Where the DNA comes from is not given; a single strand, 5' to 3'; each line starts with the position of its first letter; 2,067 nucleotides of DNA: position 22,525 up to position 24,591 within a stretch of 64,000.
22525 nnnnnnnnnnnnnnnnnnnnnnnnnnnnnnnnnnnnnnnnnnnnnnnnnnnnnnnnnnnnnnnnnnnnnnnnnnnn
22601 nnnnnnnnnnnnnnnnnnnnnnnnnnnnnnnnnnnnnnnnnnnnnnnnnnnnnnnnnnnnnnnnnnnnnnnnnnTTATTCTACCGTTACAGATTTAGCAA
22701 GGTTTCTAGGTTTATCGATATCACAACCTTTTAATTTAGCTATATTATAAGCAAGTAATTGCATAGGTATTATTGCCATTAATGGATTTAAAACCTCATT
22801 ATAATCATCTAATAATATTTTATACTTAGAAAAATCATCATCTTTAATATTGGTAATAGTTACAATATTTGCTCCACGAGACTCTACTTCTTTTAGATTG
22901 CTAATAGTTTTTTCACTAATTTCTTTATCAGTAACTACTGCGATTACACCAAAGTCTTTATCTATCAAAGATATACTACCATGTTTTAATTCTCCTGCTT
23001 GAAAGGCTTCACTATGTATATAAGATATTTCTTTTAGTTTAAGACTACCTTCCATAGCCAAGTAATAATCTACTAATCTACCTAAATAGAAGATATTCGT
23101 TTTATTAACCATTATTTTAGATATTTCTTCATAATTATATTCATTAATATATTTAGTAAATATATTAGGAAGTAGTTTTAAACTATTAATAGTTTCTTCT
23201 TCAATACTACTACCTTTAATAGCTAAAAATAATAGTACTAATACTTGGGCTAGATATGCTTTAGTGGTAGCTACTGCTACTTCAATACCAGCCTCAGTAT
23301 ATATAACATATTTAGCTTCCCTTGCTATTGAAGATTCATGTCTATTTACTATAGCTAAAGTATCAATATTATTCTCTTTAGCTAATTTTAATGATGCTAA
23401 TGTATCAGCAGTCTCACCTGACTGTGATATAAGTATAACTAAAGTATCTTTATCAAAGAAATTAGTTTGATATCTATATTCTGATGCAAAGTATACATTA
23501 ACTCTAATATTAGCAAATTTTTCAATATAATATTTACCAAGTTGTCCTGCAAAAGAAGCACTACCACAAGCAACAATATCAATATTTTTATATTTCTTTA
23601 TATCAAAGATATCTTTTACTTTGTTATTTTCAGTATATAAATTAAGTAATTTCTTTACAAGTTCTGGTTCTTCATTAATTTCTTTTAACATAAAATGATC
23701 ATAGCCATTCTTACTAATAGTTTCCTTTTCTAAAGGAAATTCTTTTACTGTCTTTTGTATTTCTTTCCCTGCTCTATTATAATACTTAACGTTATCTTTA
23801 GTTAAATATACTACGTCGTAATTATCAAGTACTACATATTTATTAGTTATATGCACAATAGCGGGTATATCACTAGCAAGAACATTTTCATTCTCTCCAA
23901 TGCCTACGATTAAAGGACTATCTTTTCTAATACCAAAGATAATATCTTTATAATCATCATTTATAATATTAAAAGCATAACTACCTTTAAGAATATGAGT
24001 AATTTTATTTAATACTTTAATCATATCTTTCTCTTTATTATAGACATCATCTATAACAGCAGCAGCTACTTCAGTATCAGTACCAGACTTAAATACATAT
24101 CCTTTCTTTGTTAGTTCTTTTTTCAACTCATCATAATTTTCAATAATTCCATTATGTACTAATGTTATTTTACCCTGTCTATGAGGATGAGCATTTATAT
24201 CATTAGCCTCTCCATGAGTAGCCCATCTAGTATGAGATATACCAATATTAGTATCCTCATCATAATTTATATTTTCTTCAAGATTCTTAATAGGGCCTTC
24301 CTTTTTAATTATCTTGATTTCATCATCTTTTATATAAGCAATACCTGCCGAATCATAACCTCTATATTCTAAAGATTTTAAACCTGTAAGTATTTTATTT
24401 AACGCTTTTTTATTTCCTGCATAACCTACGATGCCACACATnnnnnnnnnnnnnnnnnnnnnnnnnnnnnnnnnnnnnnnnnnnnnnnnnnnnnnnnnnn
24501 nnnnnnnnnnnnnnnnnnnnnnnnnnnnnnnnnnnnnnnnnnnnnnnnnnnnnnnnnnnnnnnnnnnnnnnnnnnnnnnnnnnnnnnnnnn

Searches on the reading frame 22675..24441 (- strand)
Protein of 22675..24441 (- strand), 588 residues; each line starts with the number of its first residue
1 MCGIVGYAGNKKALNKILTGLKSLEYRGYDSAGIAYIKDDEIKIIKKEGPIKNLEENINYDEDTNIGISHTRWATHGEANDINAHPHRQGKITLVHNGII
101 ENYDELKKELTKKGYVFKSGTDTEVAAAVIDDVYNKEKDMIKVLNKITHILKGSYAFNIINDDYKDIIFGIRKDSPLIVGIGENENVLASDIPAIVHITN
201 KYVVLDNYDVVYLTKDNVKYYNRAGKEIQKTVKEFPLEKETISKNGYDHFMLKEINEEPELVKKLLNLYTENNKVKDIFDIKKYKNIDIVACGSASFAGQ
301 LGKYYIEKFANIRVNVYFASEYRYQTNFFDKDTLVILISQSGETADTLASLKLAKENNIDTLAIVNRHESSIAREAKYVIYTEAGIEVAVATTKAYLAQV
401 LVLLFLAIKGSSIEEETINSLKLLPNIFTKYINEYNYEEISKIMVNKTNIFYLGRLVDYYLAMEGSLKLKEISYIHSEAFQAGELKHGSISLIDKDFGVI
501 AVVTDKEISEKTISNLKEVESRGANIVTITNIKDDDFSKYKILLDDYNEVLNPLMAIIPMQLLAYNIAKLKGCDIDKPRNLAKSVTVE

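Call 6: search_protein_families(library=pfam, proteins=[window:22675-24441:-], max_evalue=0.01)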
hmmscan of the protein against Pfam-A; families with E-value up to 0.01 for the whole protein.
window:22675-24441:- (588 aa): 4 families
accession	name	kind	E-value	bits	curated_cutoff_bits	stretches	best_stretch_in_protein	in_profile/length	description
PF01380.27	SIS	-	1e-47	161.7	25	2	281-408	2-130/131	SIS domain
PF13522.11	GATase_6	-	2.6e-17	63.5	27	1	63-190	9-129/130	Glutamine amidotransferase domain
PF13537.11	GATase_7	-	2.9e-14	53.6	25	1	87-195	19-121/123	Glutamine amidotransferase domain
PF13230.11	GATase_4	-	0.0012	18.3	23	1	30-130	34-137/272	Glutamine amidotransferases class-II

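Call 7: search_protein_families(library=ncbifam, proteins=[window:22675-24441:-], max_evalue=0.01)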
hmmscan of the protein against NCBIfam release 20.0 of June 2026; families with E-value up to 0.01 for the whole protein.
window:22675-24441:- (588 aa): 26 families (the best 25 are shown)
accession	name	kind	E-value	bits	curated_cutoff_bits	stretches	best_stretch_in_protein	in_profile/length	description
NF001484.0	PRK00331.1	subfamily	1.4e-218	727.1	381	1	1-588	1-601/601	isomerizing glutamine--fructose-6-phosphate transaminase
TIGR01135.1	glmS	equivalog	1.2e-212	707.7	418.05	1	2-588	1-607/607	glutamine--fructose-6-phosphate transaminase (isomerizing)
NF046059.1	NagB_SO3506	equivalog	6e-45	154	430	1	250-584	3-326/330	glucosamine-6-phosphate deaminase NagB-II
NF041128.1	glucosaP_deam_GlmD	equivalog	3e-31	108.8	580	1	251-585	3-321/323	glucosamine-6-phosphate deaminase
TIGR01134.1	purF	equivalog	1.6e-28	100.3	350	1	2-218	1-222/432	amidophosphoribosyltransferase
NF008481.0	PRK11382.1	equivalog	9.4e-17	61.2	430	1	283-579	43-332/340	fructoselysine 6-phosphate deglycase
TIGR01536.1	asn_synth_AEB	equivalog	6.7e-15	55.1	267.1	1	2-260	1-232/517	asparagine synthase (glutamine-hydrolyzing)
NF006949.0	PRK09431.1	equivalog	9.1e-12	44.3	499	1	63-242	41-212/554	asparagine synthase B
NF006426.0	PRK08674.1-6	subfamily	9.1e-11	41.2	295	1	240-435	6-195/354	bifunctional phosphoglucose/phosphomannose isomerase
NF040776.2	AlsR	equivalog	4.2e-10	39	400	1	328-416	173-264/279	transcriptional repressor AlsR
NF008458.0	PRK11337.1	equivalog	6.2e-10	38.5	378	1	328-414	185-274/293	MurR/RpiR family transcriptional regulator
NF006423.0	PRK08674.1-2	equivalog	6.7e-10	38.3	254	1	263-367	5-108/317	bifunctional phosphoglucose/phosphomannose isomerase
TIGR03104.1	trio_amidotrans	equivalog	4.5e-09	35.1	570.1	1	91-196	69-166/589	N-acetylglutaminylglutamine amidotransferase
TIGR02815.1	agaS_fam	subfamily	1.5e-06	27.5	529.2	1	252-579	6-355/372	putative sugar isomerase, AgaS family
TIGR03442.1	TIGR03442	equivalog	1.9e-06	27.4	218.65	1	68-152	86-179/251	ergothioneine biosynthesis protein EgtC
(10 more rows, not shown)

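Call 8: find_encoding_contigs(protein=window:22675-24441:-, flank=10000, max_places=10)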
Protein window:22675-24441:- (588 aa): 24 contigs read that carry it; 10 places shown.
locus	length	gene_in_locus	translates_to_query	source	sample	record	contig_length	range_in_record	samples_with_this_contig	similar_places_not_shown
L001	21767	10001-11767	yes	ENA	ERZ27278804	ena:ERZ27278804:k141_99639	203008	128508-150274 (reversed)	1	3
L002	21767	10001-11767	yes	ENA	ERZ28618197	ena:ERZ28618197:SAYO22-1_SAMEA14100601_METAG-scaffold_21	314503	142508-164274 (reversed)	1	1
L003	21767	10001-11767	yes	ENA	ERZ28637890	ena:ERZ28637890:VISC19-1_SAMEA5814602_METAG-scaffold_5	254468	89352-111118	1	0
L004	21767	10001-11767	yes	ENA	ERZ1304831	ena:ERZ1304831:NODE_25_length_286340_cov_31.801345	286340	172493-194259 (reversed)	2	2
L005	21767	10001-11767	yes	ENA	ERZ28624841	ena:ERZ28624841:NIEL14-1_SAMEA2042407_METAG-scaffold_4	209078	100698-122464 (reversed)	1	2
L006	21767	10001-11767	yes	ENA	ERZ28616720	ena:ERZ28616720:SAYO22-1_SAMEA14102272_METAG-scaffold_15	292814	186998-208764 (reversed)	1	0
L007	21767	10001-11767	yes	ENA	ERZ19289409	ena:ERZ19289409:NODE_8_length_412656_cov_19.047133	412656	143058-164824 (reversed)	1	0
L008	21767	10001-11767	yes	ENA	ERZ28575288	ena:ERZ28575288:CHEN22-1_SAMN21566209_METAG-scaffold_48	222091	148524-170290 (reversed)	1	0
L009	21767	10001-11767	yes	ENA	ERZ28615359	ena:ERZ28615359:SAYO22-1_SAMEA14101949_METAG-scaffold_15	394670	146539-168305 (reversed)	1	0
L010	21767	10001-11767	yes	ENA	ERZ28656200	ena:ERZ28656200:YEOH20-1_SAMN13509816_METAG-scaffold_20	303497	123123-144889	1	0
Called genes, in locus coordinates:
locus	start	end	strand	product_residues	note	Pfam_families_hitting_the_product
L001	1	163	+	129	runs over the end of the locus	PF00410:Ribosomal_S8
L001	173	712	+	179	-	PF00347:Ribosomal_L6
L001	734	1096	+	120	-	PF00861:Ribosomal_L18p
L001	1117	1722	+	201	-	PF00333:Ribosomal_S5, PF03719:Ribosomal_S5_C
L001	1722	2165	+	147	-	PF00828:Ribosomal_L27A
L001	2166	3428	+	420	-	PF00344:SecY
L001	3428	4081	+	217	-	PF00406:ADK, PF13207:AAA_17, PF05191:ADK_lid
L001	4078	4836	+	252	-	PF00557:Peptidase_M24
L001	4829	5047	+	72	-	PF01176:eIF-1a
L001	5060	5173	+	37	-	PF00444:Ribosomal_L36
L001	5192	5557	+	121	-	PF00416:Ribosomal_S13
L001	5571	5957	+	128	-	PF00411:Ribosomal_S11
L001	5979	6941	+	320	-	PF01193:RNA_pol_L, PF01000:RNA_pol_A_bac, PF03118:RNA_pol_A_CTD, PF26169:HHH_XRCC3_RpoA (weak)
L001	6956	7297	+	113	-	PF01196:Ribosomal_L17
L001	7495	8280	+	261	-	-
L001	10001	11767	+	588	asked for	PF13522:GATase_6, PF13537:GATase_7, PF01380:SIS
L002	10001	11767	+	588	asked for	PF13522:GATase_6, PF13537:GATase_7, PF01380:SIS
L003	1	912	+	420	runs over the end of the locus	PF00344:SecY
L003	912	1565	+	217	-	PF00406:ADK, PF13207:AAA_17, PF05191:ADK_lid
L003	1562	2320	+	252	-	PF00557:Peptidase_M24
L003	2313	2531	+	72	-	PF01176:eIF-1a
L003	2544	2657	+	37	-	PF00444:Ribosomal_L36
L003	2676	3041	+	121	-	PF00416:Ribosomal_S13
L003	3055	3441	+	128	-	PF00411:Ribosomal_S11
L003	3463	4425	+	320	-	PF01193:RNA_pol_L, PF01000:RNA_pol_A_bac, PF03118:RNA_pol_A_CTD, PF26169:HHH_XRCC3_RpoA (weak)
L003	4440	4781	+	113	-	PF01196:Ribosomal_L17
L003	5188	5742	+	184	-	-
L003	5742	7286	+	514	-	-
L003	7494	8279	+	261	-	-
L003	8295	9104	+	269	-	-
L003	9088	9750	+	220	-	-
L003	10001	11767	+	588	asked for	PF13522:GATase_6, PF13537:GATase_7, PF01380:SIS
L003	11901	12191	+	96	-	PF04221:RelB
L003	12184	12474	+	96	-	PF15738:YafQ_toxin, PF05016:ParE_toxin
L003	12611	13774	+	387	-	PF00303:Thymidylat_synt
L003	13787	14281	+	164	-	PF00186:DHFR_1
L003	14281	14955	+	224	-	PF02223:Thymidylate_kin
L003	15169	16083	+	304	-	PF00551:Formyl_trans_N, PF02911:Formyl_trans_C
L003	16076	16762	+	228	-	-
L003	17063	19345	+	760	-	PF12705:PDDEXK_1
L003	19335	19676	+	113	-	-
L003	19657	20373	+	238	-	PF13485:Peptidase_MA_2 (weak), PF01752:Peptidase_M9 (faint)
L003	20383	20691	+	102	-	-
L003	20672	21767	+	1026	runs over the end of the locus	PF00580:UvrD-helicase, PF01443:Viral_helicase1 (faint), PF13245:AAA_19, PF13361:UvrD_C, PF13538:UvrD_C_2 (faint)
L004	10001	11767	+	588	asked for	PF13522:GATase_6, PF13537:GATase_7, PF01380:SIS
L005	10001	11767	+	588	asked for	PF13522:GATase_6, PF13537:GATase_7, PF01380:SIS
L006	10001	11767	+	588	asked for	PF13522:GATase_6, PF13537:GATase_7, PF01380:SIS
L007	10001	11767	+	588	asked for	PF13522:GATase_6, PF13537:GATase_7, PF01380:SIS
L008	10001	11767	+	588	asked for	PF13522:GATase_6, PF13537:GATase_7, PF01380:SIS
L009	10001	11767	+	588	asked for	PF13522:GATase_6, PF13537:GATase_7, PF01380:SIS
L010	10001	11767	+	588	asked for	PF13522:GATase_6, PF13537:GATase_7, PF01380:SIS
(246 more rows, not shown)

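Call 13: find_related_loci(query=window:22675-24441:-, collection=genome_contigs, flank=6000)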
Query window:22675-24441:- (588 aa) in genome_contigs; peptide patterns used: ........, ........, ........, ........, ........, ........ (x = any residue, [..] = any of these).
408 stretches matched a pattern; 362 encode a relative of the query (tblastn E <= 1e-3); the best 80 are kept; 80 distinct loci.
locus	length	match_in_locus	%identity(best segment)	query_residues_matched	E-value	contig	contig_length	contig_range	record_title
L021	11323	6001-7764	97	1-588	0e+0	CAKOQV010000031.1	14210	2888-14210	MAG: uncultured Bacilli bacterium isolate REFINED_METABAT215_TOP10_CONTIGS_1500_ASSEMBLY_K77_MERGED__Nepal_MoBio_Fiber-H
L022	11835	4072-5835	94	1-588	0e+0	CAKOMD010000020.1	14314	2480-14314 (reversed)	MAG: uncultured Bacilli bacterium isolate REFINED_METABAT215_TOP10_CONTIGS_1500_ASSEMBLY_K77_MERGED__Nepal_MoBio_Fiber-H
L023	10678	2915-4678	94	1-588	0e+0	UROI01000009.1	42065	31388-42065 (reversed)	uncultured Tenericutes bacterium isolate UMGS1185 genome assembly, contig: NODE_241_length_42065_cov_12.120686, whole ge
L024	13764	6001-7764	93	1-588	0e+0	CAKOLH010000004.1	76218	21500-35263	MAG: uncultured Bacilli bacterium isolate REFINED_METABAT215_TOP10_CONTIGS_1500_ASSEMBLY_K77_MERGED__Hadza_MoBio_hadza-A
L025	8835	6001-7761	75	1-588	0e+0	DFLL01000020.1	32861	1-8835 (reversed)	MAG TPA_asm: Bacillales bacterium UBA3620 UBA3620_contig_10475, whole genome shotgun sequence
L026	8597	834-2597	74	1-588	0e+0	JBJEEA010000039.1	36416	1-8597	MAG: Bacilli bacterium isolate LOHA26_bin.017 NODE_489_length_36416_cov_9.511977, whole genome shotgun sequence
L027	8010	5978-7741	76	1-588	0e+0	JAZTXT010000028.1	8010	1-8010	MAG: Bacilli bacterium isolate T1900045328_YK20190017.MAGScoT_cleanbin_000091 SGB_6491_k141_1348706, whole genome shotgu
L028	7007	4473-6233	74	1-588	0e+0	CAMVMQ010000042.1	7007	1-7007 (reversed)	MAG TPA_asm: uncultured Bacillales bacterium isolate SRR8387715_bin.84_metaWRAP_v1.3_MAG genome assembly, contig: ERZ142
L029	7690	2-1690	76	25-588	0e+0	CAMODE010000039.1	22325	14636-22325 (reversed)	MAG: uncultured Bacillales bacterium isolate SRR873609_bin.88_metaWRAP_v1.3_MAG genome assembly, contig: ERZ1756109_2642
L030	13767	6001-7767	73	1-588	0e+0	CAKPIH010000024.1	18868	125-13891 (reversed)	MAG: uncultured Bacilli bacterium isolate REFINED_METABAT215_TOP10_CONTIGS_1500_ASSEMBLY_K77_MERGED__Hadza_MoBio_hadza-A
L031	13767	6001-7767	73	1-588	0e+0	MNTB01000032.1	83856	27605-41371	MAG: Firmicutes bacterium CAG:321_26_22 Ley3_66761_scaffold_457, whole genome shotgun sequence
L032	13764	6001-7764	76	1-588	0e+0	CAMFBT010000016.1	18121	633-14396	MAG: uncultured Tenericutes bacterium isolate SRR15057929_bin.39_metaWRAP_v1.3_MAG genome assembly, contig: ERZ10407480.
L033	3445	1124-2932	57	1-588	0e+0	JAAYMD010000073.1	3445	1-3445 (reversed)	MAG: Mollicutes bacterium isolate AS20ysBPTH_155 75779_AS20, whole genome shotgun sequence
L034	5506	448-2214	56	1-588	0e+0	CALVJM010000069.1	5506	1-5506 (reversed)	MAG: uncultured Bacilli bacterium isolate BRZ_F__bin63 genome assembly, contig: BRZ_F__NODE_17639_length_5506_cov_5.7428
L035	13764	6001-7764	89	1-588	0e+0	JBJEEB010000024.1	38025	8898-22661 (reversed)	MAG: Bacilli bacterium isolate LOHA07_bin.021 NODE_234_length_38025_cov_11.318673, whole genome shotgun sequence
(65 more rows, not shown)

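Call 67: search_protein_families(library=pfam, proteins=[L032:7851-8696:+, L032:8706-9602:+, L021:7809-8669:+, L003:5188-5742:+, L003:5742-7286:+], max_evalue=0.01)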
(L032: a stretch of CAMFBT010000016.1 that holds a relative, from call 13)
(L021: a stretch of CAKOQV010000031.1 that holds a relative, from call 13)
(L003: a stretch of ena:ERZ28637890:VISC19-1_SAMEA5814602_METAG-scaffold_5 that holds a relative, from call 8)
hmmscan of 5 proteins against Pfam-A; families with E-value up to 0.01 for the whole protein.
L032:7851-8696:+ (281 aa): 0 families

L032:8706-9602:+ (298 aa): 1 family
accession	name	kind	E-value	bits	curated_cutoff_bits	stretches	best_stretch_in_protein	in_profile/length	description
PF02661.23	Fic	-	5e-09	37.3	24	1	96-200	2-90/93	Fic/DOC family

L021:7809-8669:+ (286 aa): 0 families

L003:5188-5742:+ (184 aa): 0 families

L003:5742-7286:+ (514 aa): 0 families
